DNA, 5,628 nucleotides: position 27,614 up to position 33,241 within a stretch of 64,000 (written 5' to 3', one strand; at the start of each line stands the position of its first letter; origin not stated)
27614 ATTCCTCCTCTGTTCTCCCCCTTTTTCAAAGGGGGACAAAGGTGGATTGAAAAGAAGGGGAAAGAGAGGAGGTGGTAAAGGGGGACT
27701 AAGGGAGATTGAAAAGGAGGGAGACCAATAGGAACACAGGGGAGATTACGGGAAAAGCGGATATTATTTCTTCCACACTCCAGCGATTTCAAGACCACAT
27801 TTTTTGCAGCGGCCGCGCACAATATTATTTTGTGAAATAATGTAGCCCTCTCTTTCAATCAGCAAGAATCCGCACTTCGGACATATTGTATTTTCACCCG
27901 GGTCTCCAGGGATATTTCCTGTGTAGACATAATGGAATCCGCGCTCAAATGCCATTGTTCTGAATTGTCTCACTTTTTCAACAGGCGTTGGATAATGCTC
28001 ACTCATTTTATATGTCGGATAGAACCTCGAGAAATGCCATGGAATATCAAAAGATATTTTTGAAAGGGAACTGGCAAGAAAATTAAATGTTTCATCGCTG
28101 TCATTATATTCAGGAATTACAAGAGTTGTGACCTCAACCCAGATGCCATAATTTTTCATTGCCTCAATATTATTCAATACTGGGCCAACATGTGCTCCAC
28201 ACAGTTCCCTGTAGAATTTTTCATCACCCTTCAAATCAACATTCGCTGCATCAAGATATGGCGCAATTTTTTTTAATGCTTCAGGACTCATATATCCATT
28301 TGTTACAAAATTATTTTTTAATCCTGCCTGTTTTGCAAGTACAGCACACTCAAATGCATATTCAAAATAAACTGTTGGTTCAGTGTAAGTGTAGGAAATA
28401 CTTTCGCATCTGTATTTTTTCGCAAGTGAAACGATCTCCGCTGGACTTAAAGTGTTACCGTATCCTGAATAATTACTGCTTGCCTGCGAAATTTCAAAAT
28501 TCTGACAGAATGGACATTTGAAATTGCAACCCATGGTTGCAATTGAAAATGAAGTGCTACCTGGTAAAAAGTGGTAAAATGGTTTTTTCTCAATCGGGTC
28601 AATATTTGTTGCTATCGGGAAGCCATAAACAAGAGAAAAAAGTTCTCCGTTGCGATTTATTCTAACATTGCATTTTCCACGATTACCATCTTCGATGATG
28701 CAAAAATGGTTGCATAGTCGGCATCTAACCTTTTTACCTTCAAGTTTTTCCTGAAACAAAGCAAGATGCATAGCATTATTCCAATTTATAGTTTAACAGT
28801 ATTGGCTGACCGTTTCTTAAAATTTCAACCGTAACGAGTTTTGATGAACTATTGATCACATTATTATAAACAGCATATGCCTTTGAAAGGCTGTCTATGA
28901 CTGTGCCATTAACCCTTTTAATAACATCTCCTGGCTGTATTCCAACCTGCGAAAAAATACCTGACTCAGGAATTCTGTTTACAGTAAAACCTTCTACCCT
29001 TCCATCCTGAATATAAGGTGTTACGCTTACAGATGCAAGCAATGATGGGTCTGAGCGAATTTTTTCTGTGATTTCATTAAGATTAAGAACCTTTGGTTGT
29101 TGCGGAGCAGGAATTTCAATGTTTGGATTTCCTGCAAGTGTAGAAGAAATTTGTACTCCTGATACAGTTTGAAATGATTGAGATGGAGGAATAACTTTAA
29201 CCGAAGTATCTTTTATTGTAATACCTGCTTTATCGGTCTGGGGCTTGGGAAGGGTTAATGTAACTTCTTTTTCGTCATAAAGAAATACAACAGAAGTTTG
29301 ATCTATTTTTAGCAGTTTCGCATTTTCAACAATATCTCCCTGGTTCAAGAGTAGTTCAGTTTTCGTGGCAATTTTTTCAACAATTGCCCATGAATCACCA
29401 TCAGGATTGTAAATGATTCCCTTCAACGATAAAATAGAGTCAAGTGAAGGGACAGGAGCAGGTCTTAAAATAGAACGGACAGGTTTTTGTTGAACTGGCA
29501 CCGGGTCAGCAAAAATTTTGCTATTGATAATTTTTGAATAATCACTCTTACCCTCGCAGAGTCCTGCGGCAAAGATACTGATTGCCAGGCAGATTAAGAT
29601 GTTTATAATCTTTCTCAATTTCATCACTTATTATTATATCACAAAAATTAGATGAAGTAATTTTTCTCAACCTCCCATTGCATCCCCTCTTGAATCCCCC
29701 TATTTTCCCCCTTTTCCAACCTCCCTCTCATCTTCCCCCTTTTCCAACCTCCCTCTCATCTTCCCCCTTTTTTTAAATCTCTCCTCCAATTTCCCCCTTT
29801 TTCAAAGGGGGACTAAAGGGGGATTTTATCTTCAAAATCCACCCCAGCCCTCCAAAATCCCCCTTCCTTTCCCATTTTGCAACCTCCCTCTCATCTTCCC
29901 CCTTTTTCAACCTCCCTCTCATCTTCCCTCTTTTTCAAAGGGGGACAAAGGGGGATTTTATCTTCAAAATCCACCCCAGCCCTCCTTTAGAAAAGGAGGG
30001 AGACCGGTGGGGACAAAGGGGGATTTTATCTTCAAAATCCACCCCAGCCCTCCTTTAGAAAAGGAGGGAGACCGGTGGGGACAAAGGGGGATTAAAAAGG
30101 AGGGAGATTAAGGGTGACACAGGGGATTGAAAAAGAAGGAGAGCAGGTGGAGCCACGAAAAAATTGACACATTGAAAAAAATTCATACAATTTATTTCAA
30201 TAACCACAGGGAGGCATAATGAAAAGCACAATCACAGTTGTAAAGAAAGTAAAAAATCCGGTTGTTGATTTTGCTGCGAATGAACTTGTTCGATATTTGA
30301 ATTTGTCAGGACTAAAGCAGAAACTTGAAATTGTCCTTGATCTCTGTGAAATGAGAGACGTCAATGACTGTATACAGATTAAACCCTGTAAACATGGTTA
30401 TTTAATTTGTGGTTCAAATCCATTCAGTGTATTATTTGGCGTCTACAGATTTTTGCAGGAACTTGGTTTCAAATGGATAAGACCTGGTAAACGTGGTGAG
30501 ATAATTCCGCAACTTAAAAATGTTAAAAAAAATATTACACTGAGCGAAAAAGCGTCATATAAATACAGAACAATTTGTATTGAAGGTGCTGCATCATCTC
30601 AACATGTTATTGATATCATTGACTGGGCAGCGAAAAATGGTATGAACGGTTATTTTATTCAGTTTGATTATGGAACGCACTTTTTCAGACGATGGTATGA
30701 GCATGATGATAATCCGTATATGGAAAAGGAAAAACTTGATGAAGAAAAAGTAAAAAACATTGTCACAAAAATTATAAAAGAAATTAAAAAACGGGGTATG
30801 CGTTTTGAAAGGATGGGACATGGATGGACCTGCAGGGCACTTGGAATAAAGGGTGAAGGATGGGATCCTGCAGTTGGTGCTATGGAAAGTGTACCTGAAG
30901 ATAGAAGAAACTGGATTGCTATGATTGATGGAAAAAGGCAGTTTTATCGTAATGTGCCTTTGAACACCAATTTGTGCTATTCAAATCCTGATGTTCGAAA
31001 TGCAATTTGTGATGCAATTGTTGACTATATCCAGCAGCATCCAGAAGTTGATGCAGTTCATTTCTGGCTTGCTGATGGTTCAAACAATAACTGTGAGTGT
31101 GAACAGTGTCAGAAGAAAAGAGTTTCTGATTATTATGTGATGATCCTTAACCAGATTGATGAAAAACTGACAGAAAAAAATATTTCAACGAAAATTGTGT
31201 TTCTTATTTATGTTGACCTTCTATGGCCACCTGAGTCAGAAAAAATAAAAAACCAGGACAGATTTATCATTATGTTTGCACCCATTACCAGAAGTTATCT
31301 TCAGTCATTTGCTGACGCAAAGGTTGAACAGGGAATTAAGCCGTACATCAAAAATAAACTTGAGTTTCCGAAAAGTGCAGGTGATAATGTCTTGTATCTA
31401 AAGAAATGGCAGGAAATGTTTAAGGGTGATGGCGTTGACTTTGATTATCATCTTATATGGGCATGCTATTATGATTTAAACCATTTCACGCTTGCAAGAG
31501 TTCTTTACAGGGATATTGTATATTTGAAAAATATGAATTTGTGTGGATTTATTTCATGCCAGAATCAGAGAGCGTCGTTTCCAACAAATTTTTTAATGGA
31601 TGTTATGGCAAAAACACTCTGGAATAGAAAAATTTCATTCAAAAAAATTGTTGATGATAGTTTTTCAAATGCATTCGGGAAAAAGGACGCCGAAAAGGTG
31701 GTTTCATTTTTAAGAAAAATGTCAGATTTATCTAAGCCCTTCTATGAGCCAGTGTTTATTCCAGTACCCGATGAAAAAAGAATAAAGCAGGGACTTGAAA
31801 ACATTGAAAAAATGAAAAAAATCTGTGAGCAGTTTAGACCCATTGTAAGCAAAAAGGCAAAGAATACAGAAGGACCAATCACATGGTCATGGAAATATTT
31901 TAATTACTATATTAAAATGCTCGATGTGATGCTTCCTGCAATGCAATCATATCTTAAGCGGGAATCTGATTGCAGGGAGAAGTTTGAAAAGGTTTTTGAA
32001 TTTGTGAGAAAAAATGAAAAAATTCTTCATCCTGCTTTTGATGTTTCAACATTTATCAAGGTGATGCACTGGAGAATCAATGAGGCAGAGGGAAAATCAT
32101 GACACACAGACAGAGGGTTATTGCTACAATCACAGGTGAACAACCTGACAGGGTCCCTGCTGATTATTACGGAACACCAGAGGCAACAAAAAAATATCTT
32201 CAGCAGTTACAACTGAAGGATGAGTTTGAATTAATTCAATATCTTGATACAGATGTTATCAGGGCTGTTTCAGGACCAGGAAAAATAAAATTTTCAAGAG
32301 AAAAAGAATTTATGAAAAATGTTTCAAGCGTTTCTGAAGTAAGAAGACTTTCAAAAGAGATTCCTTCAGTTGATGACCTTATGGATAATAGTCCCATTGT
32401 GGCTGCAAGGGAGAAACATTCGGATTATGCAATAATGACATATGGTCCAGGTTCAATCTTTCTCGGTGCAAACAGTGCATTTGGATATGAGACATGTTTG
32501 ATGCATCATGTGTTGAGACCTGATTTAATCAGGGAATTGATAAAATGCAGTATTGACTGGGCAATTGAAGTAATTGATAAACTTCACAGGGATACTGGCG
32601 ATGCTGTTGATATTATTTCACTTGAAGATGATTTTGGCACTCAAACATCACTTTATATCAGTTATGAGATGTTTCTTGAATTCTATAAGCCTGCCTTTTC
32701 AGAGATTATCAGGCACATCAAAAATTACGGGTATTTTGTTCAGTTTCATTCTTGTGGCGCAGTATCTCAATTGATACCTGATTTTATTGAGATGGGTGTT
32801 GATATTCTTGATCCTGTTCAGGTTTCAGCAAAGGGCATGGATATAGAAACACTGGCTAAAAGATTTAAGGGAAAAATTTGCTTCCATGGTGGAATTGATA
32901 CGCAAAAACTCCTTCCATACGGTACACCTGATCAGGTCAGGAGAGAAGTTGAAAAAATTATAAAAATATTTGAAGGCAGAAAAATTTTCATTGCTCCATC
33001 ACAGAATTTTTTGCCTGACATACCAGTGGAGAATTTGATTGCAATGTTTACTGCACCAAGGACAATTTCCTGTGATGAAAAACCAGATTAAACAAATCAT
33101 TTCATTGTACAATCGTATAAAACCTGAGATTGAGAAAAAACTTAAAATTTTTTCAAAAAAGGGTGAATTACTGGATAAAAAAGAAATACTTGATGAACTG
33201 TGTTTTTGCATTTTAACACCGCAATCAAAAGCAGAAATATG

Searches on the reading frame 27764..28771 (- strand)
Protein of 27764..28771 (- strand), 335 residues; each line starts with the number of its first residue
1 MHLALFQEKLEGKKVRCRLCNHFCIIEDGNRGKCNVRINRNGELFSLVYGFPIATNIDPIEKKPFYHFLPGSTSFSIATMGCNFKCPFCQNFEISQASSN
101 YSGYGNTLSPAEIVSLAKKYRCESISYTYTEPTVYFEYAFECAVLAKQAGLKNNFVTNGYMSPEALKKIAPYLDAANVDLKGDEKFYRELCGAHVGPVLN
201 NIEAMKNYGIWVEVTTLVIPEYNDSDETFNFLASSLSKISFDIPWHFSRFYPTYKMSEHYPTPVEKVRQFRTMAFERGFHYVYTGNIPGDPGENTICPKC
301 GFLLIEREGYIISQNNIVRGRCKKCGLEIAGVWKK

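Call 17: search_protein_families(library=pfam, max_evalue=0.001, proteins=[window:27764-28771:-])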
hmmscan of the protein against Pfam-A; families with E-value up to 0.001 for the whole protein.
window:27764-28771:- (335 aa): 1 family
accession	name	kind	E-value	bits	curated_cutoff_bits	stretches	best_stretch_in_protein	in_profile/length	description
PF04055.27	Radical_SAM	-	6.5e-26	91.9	29.5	1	78-231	3-165/166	Radical SAM superfamily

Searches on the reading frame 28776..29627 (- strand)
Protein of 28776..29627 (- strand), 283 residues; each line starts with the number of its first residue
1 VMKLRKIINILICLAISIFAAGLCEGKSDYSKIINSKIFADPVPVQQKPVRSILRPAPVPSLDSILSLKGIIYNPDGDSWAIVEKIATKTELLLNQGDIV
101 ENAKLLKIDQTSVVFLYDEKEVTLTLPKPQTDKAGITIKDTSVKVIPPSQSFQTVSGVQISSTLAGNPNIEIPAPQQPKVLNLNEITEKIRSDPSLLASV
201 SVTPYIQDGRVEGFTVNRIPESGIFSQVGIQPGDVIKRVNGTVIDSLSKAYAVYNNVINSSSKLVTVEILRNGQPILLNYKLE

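Call 17: search_protein_families(library=pfam, max_evalue=0.001, proteins=[window:28776-29627:-])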
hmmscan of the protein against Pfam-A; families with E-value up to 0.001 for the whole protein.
window:28776-29627:- (283 aa): 3 families
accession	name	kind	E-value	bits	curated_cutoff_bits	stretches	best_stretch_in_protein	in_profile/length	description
PF00595.29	PDZ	-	2e-06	28.5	23.2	1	211-269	24-80/81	PDZ domain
PF13180.12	PDZ_2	-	6.1e-06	26.9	27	1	213-281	13-79/80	PDZ domain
PF11356.14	T2SSC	-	0.00017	21.8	27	1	27-124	43-139/141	Type II secretion system protein C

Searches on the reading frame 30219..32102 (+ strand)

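Call 17: search_protein_families(library=pfam, max_evalue=0.001, proteins=[window:30219-32102:+])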
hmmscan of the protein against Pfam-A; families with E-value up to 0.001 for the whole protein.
window:30219-32102:+ (627 aa): 1 family
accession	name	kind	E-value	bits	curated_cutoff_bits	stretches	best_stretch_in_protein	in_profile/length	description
PF16126.11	DUF4838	-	2.5e-15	56.9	26.6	1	231-498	80-324/325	Domain of unknown function (DUF4838)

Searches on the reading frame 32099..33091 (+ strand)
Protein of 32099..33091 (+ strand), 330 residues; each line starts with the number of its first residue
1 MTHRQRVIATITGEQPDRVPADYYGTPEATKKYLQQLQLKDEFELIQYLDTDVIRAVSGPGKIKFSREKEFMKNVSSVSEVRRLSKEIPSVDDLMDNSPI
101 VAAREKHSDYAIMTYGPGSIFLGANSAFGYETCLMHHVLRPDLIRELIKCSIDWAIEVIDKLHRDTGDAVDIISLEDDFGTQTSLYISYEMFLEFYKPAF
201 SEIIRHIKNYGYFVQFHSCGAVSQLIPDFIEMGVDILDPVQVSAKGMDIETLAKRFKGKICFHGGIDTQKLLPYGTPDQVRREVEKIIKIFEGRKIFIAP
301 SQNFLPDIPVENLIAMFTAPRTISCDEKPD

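Call 17: search_protein_families(library=pfam, max_evalue=0.001, proteins=[window:32099-33091:+])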
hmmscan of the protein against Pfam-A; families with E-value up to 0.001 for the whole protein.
window:32099-33091:+ (330 aa): 1 family
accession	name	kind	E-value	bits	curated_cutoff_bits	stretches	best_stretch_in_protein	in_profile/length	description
PF01208.23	URO-D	-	2.5e-20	73.2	23.9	1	129-319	161-342/346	Uroporphyrinogen decarboxylase (URO-D)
